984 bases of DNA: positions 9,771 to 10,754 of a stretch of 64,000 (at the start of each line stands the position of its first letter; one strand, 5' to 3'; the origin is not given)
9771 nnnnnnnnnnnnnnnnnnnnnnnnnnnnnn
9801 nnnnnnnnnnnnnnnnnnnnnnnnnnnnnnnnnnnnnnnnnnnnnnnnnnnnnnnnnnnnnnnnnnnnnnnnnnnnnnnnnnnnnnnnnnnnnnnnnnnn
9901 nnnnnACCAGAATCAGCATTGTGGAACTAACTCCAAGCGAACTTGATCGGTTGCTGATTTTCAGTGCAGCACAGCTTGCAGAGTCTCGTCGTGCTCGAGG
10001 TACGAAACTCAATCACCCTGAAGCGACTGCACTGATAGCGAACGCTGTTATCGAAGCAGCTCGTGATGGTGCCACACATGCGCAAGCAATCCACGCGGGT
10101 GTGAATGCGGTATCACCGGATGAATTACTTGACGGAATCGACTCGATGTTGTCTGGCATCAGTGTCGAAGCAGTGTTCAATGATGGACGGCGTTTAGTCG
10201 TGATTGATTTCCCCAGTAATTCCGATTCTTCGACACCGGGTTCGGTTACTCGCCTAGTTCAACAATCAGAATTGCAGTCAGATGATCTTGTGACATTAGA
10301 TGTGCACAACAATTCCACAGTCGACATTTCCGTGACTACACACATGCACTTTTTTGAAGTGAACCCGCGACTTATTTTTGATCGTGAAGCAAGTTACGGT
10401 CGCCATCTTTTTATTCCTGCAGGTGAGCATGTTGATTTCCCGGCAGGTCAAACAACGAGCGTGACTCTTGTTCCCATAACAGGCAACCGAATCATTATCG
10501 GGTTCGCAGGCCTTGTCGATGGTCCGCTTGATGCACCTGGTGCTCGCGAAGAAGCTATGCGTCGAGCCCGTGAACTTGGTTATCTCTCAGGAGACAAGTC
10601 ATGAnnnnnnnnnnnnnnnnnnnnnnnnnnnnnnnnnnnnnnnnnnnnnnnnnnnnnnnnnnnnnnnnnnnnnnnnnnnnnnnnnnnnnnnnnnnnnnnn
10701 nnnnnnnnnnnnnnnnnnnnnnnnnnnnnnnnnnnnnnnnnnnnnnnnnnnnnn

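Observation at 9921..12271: Urease homologue (gamma-beta fusion plus alpha) with intact metal ligands, a rewritten active-site flap, and no ureDEFG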

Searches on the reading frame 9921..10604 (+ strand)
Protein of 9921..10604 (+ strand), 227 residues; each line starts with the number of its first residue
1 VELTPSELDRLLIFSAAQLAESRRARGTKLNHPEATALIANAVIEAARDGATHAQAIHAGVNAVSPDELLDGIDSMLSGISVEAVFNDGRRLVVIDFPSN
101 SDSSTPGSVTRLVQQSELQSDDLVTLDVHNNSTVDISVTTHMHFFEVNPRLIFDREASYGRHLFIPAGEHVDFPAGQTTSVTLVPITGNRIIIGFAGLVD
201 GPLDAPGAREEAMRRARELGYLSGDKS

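Call 3: search_protein_families(library=pfam, proteins=[window:9921-10604:+])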
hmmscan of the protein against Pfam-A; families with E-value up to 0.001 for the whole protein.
window:9921-10604:+ (227 aa): 2 families
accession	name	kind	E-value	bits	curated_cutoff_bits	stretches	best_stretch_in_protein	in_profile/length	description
PF00547.23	Urease_gamma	-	4.3e-31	107.6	23.9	1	1-98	1-98/99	Urease, gamma subunit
PF00699.25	Urease_beta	-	4.8e-24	84.7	25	1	121-201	17-97/98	Urease beta subunit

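Call 4: search_protein_families(library=ncbifam, proteins=[window:9921-10604:+])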
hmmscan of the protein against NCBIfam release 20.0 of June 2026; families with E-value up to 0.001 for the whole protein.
window:9921-10604:+ (227 aa): 7 families
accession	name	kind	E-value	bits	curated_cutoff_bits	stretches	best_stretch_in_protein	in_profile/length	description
NF009671.0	PRK13192.1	subfamily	5.8e-76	254.9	243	1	1-222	1-229/231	bifunctional urease subunit gamma/beta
NF010592.0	PRK13986.1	equivalog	6.4e-51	173.2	353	1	1-223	1-225/238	urease subunit alpha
NF009712.0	PRK13241.1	equivalog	6.1e-31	106.3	123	1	1-98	1-98/100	urease subunit gamma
TIGR00193.1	urease_gam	equivalog_domain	1.3e-28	99.1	82.3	1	1-99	1-99/102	urease subunit gamma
NF009682.0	PRK13203.1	equivalog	1.9e-23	82.4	129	1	106-205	3-103/104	urease subunit beta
TIGR00192.1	urease_beta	equivalog_domain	3.1e-20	72.3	90.3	1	122-204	20-102/103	urease subunit beta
NF009681.0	PRK13202.1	equivalog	3.3e-08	33.7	204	1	127-200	26-99/104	urease subunit beta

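Call 9: search_solved_structures(query=window:9921-10604:+, show_alignments=2, max_evalue=0.00001)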
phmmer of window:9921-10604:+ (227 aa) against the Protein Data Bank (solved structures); distinct sequences matched with E-value up to 0.00001: 23.
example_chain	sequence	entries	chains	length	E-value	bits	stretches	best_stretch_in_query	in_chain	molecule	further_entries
1e9y_A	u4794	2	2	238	6.4e-42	146.9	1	1-222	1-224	UREASE SUBUNIT ALPHA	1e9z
8hc1_A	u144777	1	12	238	1.7e-41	145.5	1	1-222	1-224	Urease subunit alpha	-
6qsu_A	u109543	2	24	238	2.4e-41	145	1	1-222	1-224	Urease subunit alpha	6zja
9s33_A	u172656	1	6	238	2.9e-41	144.7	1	1-221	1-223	Urease subunit alpha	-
3qga_A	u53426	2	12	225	2.4e-39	138.5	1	1-222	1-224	Fusion of urease beta and gamma subunits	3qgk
3la4_A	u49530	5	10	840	2.6e-33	118.7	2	124-221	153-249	Urease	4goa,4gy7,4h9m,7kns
4g7e_B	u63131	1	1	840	7.4e-31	110.7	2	101-207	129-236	urease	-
4g7e_A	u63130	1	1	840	9.1e-31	110.4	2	101-207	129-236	urease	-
2fvh_A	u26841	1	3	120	1.6e-23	86.7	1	1-98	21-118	Urease gamma subunit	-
1a5k_A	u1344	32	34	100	3.4e-22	82.4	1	1-98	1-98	UREASE (GAMMA SUBUNIT) | UREASE GAMMA SUBUNIT | UREASE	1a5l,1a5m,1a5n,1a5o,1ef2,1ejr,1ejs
5a6t_A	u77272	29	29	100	4.2e-21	78.8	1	1-98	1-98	UREASE SUBUNIT GAMMA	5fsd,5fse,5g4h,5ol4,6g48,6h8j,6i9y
1ie7_A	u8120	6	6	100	2.9e-20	76.1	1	1-98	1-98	UREASE GAMMA SUBUNIT | UREASE | UREASE SUBUNIT GAMMA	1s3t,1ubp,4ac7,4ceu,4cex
2ubp_A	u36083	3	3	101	3e-20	76.1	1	1-98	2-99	PROTEIN (UREASE GAMMA SUBUNIT) | PROTEIN (UREASE (CHAIN A))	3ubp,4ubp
4z42_A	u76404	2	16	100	1.2e-19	74.1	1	1-98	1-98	Urease subunit gamma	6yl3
4fur_A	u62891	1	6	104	7.3e-19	71.5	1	1-98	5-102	Urease subunit gamma 2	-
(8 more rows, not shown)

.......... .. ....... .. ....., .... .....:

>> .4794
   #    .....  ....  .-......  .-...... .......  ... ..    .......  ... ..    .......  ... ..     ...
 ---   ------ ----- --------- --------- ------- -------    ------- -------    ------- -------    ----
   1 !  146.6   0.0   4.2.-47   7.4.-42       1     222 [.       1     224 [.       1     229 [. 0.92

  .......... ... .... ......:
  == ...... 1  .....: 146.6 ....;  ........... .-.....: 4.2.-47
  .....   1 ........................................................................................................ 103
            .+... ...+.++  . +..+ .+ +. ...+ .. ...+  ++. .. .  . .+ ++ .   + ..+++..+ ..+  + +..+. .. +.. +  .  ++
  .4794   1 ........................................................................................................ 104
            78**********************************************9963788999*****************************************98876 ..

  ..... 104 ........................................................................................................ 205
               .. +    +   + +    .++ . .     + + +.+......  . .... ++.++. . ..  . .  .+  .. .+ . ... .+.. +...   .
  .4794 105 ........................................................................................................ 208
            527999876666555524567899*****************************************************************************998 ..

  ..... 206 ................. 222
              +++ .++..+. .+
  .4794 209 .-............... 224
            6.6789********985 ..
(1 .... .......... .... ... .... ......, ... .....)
